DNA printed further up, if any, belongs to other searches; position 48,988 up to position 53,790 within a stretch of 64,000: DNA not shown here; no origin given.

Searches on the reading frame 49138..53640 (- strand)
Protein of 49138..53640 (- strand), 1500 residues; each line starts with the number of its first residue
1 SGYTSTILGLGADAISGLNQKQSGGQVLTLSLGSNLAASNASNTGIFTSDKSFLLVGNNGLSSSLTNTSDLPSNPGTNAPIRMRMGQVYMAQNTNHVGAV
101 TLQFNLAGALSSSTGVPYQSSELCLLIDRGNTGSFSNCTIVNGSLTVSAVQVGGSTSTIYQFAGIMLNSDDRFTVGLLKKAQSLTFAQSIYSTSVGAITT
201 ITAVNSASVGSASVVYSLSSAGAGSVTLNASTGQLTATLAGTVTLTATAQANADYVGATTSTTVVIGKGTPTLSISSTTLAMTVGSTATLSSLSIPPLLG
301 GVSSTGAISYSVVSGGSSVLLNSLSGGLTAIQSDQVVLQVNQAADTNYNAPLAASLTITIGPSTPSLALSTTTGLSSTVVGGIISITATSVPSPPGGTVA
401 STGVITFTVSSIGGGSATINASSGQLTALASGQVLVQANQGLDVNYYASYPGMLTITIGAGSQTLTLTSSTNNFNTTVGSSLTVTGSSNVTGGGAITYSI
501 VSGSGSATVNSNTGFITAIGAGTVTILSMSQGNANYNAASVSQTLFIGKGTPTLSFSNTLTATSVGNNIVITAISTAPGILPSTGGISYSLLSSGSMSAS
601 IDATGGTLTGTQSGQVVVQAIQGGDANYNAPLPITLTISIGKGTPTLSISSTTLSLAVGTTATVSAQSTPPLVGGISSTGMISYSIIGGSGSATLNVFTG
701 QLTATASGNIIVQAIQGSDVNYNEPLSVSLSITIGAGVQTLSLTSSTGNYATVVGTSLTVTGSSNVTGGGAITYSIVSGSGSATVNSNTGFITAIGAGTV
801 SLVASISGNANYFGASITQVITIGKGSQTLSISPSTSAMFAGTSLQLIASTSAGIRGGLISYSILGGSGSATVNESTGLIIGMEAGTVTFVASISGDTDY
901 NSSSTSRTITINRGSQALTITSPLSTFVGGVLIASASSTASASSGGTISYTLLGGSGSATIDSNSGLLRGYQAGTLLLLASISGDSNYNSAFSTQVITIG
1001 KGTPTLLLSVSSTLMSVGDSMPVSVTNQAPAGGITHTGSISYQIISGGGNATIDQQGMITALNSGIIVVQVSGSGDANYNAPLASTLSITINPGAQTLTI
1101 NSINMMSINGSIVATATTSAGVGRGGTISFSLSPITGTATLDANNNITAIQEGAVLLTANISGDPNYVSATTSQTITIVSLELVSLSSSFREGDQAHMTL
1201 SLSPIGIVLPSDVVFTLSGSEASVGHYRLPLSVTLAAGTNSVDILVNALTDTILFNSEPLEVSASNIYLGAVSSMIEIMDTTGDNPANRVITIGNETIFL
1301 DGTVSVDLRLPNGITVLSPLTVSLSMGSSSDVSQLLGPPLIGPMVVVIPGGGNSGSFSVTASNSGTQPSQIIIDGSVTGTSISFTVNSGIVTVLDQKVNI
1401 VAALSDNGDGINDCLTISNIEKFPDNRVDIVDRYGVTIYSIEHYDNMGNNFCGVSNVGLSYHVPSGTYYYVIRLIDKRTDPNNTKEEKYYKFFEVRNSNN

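Call 104: search_protein_families(library=pfam, proteins=[window:49138-53640:-], max_evalue=0.001)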
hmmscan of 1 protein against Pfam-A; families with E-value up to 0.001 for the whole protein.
window:49138-53640:- (1500 aa): 1 family
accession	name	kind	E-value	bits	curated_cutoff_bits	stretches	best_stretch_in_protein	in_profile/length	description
PF13585.12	CHU_C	-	9.2e-19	67.8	27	1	1400-1478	3-73/86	CHU_C Type IX secretion signal domain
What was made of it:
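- On T9SS type-A cargo (Por_Secre_tail / TIGR04183 CTD proteins): A >4953-aa protein in the same window has a CHU_C type IX signal domain (E 9e-19, call 104).
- Closest known: SprB/RemA gliding adhesins of Flavobacterium johnsoniae with their accessory genes. Same: A SprB-like >4953-aa protein with a CHU_C domain lies in the same window (call 104).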
